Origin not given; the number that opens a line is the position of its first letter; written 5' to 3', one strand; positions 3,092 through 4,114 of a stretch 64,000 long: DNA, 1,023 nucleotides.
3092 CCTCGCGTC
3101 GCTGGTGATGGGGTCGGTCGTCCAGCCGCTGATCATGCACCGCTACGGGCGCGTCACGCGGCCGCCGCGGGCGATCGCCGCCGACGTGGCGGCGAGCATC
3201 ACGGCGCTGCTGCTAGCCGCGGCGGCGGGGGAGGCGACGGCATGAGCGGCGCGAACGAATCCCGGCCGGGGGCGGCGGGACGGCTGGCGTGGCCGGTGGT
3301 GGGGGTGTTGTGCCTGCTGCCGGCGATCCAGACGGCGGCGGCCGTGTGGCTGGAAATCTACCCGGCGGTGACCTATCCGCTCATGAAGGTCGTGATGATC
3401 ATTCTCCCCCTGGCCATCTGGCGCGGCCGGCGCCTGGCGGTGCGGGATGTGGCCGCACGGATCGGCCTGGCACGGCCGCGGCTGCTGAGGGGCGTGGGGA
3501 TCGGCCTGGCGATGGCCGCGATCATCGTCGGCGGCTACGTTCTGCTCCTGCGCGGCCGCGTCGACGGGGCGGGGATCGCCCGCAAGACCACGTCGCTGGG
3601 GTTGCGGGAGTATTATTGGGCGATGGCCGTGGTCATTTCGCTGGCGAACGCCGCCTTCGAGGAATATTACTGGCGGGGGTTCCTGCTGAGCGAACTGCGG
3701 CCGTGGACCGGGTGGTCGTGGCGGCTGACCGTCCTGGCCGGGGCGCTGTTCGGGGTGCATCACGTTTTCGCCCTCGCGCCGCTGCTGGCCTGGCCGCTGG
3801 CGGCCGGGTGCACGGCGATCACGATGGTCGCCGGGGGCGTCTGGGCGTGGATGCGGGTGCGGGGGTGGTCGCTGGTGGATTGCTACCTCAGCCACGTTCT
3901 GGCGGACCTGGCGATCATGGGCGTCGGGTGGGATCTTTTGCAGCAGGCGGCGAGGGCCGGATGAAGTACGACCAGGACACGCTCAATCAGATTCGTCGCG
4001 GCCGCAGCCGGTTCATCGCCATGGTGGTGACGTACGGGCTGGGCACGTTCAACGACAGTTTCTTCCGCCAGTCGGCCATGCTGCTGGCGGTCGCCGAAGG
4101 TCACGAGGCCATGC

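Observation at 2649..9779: TetR-headed, fully translationally coupled six-gene lysophospholipid recycling operon that includes a CPBP protease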

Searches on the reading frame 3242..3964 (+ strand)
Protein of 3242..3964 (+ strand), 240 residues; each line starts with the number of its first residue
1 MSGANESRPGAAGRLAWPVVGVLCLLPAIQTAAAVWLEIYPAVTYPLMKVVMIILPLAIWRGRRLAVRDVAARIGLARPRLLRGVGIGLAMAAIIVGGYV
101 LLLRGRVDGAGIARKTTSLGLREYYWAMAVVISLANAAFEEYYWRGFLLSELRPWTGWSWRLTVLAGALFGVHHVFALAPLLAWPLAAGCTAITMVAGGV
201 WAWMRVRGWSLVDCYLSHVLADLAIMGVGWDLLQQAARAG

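Call 5: search_protein_families(library=pfam, proteins=[window:3242-3964:+], max_evalue=0.01)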
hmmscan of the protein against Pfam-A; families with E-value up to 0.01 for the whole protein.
window:3242-3964:+ (240 aa): 1 family
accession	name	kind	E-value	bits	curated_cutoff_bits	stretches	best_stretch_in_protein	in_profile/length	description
PF02517.21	Rce1-like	-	9.8e-13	48.7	22.4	1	125-223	4-92/93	Type II CAAX prenyl endopeptidase Rce1-like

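Call 6: search_protein_families(library=ncbifam, proteins=[window:3242-3964:+], max_evalue=0.01)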
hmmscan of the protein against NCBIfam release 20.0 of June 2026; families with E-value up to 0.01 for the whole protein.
window:3242-3964:+ (240 aa): 5 families
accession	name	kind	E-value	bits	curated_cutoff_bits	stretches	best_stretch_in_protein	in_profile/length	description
NF041647.1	ABC_perm_CPBP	equivalog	8.9e-07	28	435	1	24-221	435-626/636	ABC transporter permease subunit/CPBP intramembrane protease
NF050068.1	Rv0804_CPBP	equivalog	0.00011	21.9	200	1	67-219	37-183/197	Rv0804 family intramembrane glutamic endopeptidase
NF040914.1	Mrt_core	domain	0.00029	20.8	100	1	136-225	11-101/108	myxosortase family intramembrane protease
NF040589.1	CPBP_Synerg_MrtS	equivalog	0.00067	19.9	130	1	129-222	76-160/170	Synerg-CTERM system glutamic-type intramembrane protease MrtS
TIGR03008.1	pepcterm_CAAX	equivalog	0.0007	19.5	81.05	0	37-225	32-209/222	CAAX prenyl protease-related protein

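Call 23: find_homologous_proteins(query=window:3242-3964:+, max_evalue=0.00001)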
Query window:3242-3964:+ (240 aa): 24 proteins with E <= 0.00001 among 8000 candidates.
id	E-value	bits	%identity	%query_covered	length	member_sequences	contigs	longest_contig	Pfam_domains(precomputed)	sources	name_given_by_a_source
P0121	8.9e-127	440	100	86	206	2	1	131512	PF02517.22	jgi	-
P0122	5.5e-111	388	77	98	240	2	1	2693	PF02517.22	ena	-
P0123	4.0e-107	376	76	99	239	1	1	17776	PF02517.22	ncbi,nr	ncbi:MAG: CPBP family intramembrane metalloprotease [Planctomycetes bacterium]|nr:CPBP family intram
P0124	2.7e-106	373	75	99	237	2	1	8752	PF02517.22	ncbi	ncbi:MAG: CPBP family intramembrane glutamic endopeptidase [Planctomycetota bacterium]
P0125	7.1e-66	240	53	97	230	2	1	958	PF02517.22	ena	-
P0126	3.3e-62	228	52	87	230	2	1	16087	PF02517.22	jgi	-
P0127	4.1e-62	228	53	87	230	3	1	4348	PF02517.22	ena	-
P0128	4.6e-61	225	50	86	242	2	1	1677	PF02517.22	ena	-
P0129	2.4e-60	222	55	87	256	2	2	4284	PF02517.22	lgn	-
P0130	1.1e-58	217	49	86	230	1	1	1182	PF02517.22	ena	-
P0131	7.1e-56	208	47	86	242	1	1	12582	PF02517.22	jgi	-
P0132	3.4e-55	206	49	93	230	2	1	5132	PF02517.22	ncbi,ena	-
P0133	8.9e-54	201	49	94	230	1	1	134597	PF02517.22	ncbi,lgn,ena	-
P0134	4.2e-53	199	45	91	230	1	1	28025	PF02517.22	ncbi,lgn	-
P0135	1.8e-52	197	46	91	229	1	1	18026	PF02517.22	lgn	-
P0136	4.7e-52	195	47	88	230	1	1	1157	PF02517.22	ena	-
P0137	1.3e-50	190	48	97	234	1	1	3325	PF02517.22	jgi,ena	-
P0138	1.7e-49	187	45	88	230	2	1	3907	PF02517.22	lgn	-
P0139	3.1e-14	71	36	78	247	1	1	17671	PF02517.22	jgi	-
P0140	9.6e-14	70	44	41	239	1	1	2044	PF02517.22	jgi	jgi:uncharacterized protein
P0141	6.1e-9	54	31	61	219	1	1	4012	PF02517.22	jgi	jgi:membrane protease YdiL (CAAX protease family)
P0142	1.8e-8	52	32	51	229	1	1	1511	PF02517.22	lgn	-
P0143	1.8e-6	46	32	63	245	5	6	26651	PF02517.22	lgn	-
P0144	3.3e-6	45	39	43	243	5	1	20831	PF02517.22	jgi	jgi:membrane protease YdiL (CAAX protease family)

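Call 24: find_encoding_contigs(protein=P0133, flank=9000, max_places=2)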
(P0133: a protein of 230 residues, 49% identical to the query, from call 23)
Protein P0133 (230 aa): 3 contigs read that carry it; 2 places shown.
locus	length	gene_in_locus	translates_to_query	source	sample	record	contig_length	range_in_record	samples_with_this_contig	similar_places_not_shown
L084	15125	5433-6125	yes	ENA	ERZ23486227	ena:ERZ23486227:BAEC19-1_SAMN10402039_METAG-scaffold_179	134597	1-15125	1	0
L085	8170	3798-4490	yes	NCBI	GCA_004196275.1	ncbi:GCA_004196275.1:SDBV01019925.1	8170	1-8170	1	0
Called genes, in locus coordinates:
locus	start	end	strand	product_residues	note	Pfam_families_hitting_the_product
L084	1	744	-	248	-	?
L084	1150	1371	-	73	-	-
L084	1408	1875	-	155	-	PF00856:SET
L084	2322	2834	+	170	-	-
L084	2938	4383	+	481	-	PF02310:B12-binding, PF04055:Radical_SAM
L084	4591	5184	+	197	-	-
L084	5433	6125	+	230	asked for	PF02517:Rce1-like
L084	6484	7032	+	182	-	PF01177:Asp_Glu_race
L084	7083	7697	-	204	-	-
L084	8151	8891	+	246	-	-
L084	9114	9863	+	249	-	PF01209:Ubie_methyltran, PF13847:Methyltransf_31, PF08241:Methyltransf_11, PF08242:Methyltransf_12 (weak), PF13649:Methyltransf_25, PF05148:Methyltransf_8 (weak)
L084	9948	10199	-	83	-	PF01541:GIY-YIG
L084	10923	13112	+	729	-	PF00209:SNF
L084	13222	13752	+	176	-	-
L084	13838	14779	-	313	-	PF00551:Formyl_trans_N, PF02911:Formyl_trans_C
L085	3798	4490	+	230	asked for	PF02517:Rce1-like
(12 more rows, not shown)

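Call 25: find_encoding_contigs(protein=P0134, flank=9000, max_places=2)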
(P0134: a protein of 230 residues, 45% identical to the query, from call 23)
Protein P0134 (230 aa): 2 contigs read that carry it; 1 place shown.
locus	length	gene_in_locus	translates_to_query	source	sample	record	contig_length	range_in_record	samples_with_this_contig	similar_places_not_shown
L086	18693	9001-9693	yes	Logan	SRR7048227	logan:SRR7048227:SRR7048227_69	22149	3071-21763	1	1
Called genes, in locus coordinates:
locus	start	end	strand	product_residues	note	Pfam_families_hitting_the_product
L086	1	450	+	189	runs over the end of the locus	-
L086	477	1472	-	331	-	PF20030:bpMoxR, PF00004:AAA (weak), PF07726:AAA_3, PF07728:AAA_5, PF17863:AAA_lid_2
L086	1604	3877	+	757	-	PF13243:SQHop_cyclase_C (faint), PF13249:SQHop_cyclase_N (faint), PF13709:DUF4159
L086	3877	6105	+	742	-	PF13709:DUF4159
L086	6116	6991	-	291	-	PF01063:Aminotran_4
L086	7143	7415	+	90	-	PF00708:Acylphosphatase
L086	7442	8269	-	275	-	PF25084:LbH_EIF2B (faint), PF25087:GMPPB_C (faint), PF00132:Hexapep (weak), PF13720:Acetyltransf_11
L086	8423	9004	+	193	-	PF00440:TetR_N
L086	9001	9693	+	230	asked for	PF02517:Rce1-like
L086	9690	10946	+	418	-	PF07690:MFS_1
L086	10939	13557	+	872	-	PF01553:Acyltransferase, PF00501:AMP-binding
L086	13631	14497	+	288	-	PF00348:polyprenyl_synt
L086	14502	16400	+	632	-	PF13292:DXP_synthase_N, PF00456:Transketolase_N (weak), PF02779:Transket_pyr, PF02780:Transketolase_C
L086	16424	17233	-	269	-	PF00036:EF-hand_1 (faint), PF13499:EF-hand_7 (faint)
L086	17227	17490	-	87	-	-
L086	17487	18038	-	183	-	PF04542:Sigma70_r2, PF08281:Sigma70_r4_2, PF04545:Sigma70_r4 (weak)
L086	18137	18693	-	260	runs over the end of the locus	-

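Call 26: find_encoding_contigs(protein=P0131, flank=9000, max_places=2)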
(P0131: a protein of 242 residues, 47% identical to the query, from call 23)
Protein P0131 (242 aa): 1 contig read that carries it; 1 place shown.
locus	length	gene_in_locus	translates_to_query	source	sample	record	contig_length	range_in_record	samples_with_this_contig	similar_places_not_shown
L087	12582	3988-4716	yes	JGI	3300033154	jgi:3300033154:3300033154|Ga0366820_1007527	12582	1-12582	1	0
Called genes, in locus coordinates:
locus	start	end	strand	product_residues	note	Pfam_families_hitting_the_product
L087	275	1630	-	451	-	PF01408:GFO_IDH_MocA, PF19051:GFO_IDH_MocA_C2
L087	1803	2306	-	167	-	PF04982:TM_HPP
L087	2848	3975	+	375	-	PF01571:GCV_T, PF08669:GCV_T_C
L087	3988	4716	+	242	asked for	PF02517:Rce1-like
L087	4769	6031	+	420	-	PF07690:MFS_1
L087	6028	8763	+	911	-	PF01553:Acyltransferase, PF00550:PP-binding (faint), PF00501:AMP-binding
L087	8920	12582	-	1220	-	?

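Call 27: find_encoding_contigs(protein=P0123, flank=9000, max_places=2)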
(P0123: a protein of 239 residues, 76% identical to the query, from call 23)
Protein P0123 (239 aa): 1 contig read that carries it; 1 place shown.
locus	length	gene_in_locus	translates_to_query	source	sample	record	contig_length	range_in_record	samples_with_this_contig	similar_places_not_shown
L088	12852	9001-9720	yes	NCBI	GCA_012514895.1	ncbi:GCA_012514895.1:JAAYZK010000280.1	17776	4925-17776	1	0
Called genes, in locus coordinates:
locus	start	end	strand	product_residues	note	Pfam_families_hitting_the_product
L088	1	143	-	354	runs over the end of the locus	PF12697:Abhydrolase_6, PF00561:Abhydrolase_1, PF12146:Hydrolase_4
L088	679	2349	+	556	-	PF02690:Na_Pi_cotrans, PF01895:PhoU (weak)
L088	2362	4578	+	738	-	PF00933:Glyco_hydro_3, PF01915:Glyco_hydro_3_C, PF14310:Fn3-like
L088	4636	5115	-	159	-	PF10050:DUF2284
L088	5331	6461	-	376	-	PF00404:Dockerin_1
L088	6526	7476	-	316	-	PF00291:PALP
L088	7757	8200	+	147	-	PF02082:Rrf2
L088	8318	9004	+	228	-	PF00440:TetR_N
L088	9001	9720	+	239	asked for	PF02517:Rce1-like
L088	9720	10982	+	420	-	PF07690:MFS_1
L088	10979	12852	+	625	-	PF01553:Acyltransferase (weak), PF00501:AMP-binding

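Call 30: search_solved_structures(query=window:3242-3964:+, max_evalue=1)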
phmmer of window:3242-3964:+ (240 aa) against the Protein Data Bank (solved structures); distinct sequences matched with E-value up to 1: 0.

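Call 40: find_related_loci(query=A2, collection=metagenome_contigs, flank=7000)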
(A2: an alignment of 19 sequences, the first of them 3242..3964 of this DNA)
Query A2 (240 aa) in metagenome_contigs; peptide patterns used: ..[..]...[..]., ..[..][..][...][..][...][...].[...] (x = any residue, [..] = any of these).
226 stretches matched a pattern; 108 encode a relative of the query (tblastn E <= 1e-3); the best 80 are kept; 80 distinct loci.
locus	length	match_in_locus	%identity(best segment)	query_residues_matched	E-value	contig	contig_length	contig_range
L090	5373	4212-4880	50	14-236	4e-65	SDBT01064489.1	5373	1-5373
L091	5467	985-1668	48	7-236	6e-65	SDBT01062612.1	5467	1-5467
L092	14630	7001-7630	50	27-236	5e-62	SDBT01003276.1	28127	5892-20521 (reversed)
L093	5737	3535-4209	52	14-237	8e-62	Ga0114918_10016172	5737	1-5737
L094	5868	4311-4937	47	27-235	2e-61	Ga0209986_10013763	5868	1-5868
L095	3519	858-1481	52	29-236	2e-61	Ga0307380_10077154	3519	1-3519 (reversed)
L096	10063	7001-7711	50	5-237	3e-61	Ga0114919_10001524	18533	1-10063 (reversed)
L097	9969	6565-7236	50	14-237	8e-61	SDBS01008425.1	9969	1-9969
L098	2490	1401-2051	47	18-234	1e-61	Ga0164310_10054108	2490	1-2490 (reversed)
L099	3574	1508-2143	50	25-236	7e-61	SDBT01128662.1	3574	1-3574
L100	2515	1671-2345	49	12-236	2e-61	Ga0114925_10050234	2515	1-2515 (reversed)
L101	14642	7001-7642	46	22-235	1e-60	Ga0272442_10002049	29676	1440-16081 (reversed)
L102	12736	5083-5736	48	19-236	8e-60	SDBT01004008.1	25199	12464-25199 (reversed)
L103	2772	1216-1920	47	5-234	8e-60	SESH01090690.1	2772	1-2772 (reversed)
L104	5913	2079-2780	46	2-235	5e-59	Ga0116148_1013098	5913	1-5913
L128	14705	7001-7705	48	2-235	3e-51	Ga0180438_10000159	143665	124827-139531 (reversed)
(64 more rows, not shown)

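Call 67: predict_structure(alignment_id=A3)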
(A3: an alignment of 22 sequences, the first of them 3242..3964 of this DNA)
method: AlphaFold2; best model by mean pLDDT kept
length: 240 residues; sequences in the alignment: 22
mean_pLDDT: 92.9   pTM: 0.87
mean pLDDT of the five models: 92.9, 92.1, 92.0, 91.7, 91.3
residues with pLDDT >= 90: 214; 70-90: 14; 50-70: 5; < 50: 7
segments of 3 or more residues with pLDDT < 50: 4-10
pLDDT, mean of each block of 10 residues (from residue 1): 49 85 97 94 94 97 94 93 98 97 92 92 96 97 96 93 97 94 93 97 96 98 97 94
secondary structure, 60 per line:
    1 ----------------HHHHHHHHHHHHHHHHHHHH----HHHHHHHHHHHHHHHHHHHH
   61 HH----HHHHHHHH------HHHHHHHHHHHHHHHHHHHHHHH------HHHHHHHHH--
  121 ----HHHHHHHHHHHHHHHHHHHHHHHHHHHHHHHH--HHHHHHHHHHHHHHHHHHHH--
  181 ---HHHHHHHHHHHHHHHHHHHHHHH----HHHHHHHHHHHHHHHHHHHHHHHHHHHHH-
elements in order: H17-36 H41-62 H67-74 H81-103 H110-118 H125-156 H159-178 H184-206 H211-239

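Call 70: fold_search(model_id=the predicted structure, library=pdb)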
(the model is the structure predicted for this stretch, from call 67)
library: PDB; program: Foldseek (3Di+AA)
matches with E <= 10: 164; with E <= 0.001: 0
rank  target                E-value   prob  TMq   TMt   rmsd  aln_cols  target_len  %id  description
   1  4cad_F                4.9e-02  1.00  0.54  0.52   9.2       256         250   16  Mechanism of farnesylated CAAX protein processing by the integral membrane protease Rce1 (released 2013-11-27)
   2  4cad_C                4.9e-02  1.00  0.52  0.50  10.1       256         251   16  Mechanism of farnesylated CAAX protein processing by the integral membrane protease Rce1 (released 2013-11-27)
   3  6par_E                5.8e-01  0.12  0.16  0.08  24.8       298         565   15  Structure of a bacterial Atm1-family ABC exporter with MgAMPPNP bound (released 2020-06-24)
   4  2zy9_A                6.6e-01  0.11  0.14  0.09  18.4       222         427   14  Improved crystal structure of magnesium transporter MgtE (released 2009-12-01)
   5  6par_A                6.9e-01  0.10  0.15  0.10  26.2       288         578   14  Structure of a bacterial Atm1-family ABC exporter with MgAMPPNP bound (released 2020-06-24)
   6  5sv0_A                7.2e-01  0.14  0.17  0.18  24.7       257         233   14  Structure of the ExbB/ExbD complex from E. coli at pH 7.0 (released 2016-09-28)
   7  5zfp_J                7.9e-01  0.15  0.19  0.21  23.3       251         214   16  Structure of the ExbB/ExbD hexameric complex (released 2018-05-09)
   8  5sv0_F                9.8e-01  0.08  0.14  0.15  25.1       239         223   16  Structure of the ExbB/ExbD complex from E. coli at pH 7.0 (released 2016-09-28)
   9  6tyi_A                1.2e+00  0.08  0.15  0.16  24.2       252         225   14  ExbB-ExbD complex in MSP1E3D1 nanodisc (released 2019-10-16)
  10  5sv0_D                1.2e+00  0.08  0.14  0.15  24.6       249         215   16  Structure of the ExbB/ExbD complex from E. coli at pH 7.0 (released 2016-09-28)
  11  9ddo_E                1.2e+00  0.11  0.20  0.21  24.7       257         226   16  E. coli TonB-ExbBD TonB bound to ExbB chain C (released 2025-07-09)
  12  4im2                  1.2e+00  0.09  0.15  0.08  28.0       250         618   12  Structure of Tank-Binding Kinase 1 (released 2013-03-06)
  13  8f6i_A                1.3e+00  0.16  0.22  0.19  16.5       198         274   16  Cryo-EM structure of a Zinc-loaded symmetrical D70A mutant of the YiiP-Fab complex (released 2023-02-08)
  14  5sv0_E                1.3e+00  0.15  0.20  0.22  24.4       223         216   15  Structure of the ExbB/ExbD complex from E. coli at pH 7.0 (released 2016-09-28)
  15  7zdr_C                1.3e+00  0.08  0.16  0.08  24.5       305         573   16  IF(apo/as isolated) conformation of CydDC mutant (H85A.C) in AMP-PNP(CydD) bound state (Dataset-16) (released 2023-04-19)
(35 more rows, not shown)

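Call 79: search_protein_families(library=padloc, proteins=[window:3242-3964:+], max_evalue=0.001)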
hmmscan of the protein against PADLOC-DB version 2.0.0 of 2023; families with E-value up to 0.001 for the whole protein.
window:3242-3964:+ (240 aa): 0 families

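Call 84: search_protein_families(library=pfam, proteins=[L096:5259-6971:+, L128:5578-6987:+, L128:4826-5536:+, L128:3880-4401:+, L128:2978-3865:+, L097:4633-5253:+, L128:7762-8661:-], max_evalue=0.001)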
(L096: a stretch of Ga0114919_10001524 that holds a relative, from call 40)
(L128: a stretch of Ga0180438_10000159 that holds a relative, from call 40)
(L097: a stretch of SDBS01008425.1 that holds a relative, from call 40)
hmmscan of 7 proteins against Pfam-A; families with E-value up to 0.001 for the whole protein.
L096:5259-6971:+ (570 aa): 4 families
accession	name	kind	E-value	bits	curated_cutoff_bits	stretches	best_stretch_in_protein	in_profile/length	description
PF00884.28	Sulfatase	-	2.1e-51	175.5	25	1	105-441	1-300/301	Sulfatase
PF16347.10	SGSH_C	-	5.9e-15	56.2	29.3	1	390-538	1-150/154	N-sulphoglucosamine sulphohydrolase, C-terminal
PF01663.27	Phosphodiest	-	1.6e-11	44.8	23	1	108-177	2-68/342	Type I phosphodiesterase / nucleotide pyrophosphatase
PF02995.22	DUF229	-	0.00028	20.1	25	1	350-403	306-358/496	Protein of unknown function (DUF229)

L128:5578-6987:+ (469 aa): 4 families
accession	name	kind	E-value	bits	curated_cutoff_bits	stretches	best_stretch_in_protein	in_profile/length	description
PF00884.28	Sulfatase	-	3.8e-52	177.9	25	1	4-340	1-300/301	Sulfatase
PF16347.10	SGSH_C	-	1.1e-16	61.8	29.3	1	289-437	1-150/154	N-sulphoglucosamine sulphohydrolase, C-terminal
PF01663.27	Phosphodiest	-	7.7e-08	32.7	23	0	252-285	187-220/342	Type I phosphodiesterase / nucleotide pyrophosphatase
PF02995.22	DUF229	-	0.0002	20.6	25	1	249-302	306-358/496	Protein of unknown function (DUF229)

L128:4826-5536:+ (236 aa): 0 families

L128:3880-4401:+ (173 aa): 0 families

L128:2978-3865:+ (295 aa): 0 families

L097:4633-5253:+ (206 aa): 1 family
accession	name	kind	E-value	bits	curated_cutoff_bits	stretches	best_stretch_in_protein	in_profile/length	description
PF07589.16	PEP-CTERM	-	0.00017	22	20.7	1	184-205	1-23/24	PEP-CTERM motif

L128:7762-8661:- (299 aa): 2 families
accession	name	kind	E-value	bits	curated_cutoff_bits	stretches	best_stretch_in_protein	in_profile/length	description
PF13263.12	PHP_C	-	5.8e-07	29.4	21.3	1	176-217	15-56/56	PHP-associated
PF02811.25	PHP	-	0.00016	22.5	26.4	1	21-56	2-39/164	PHP domain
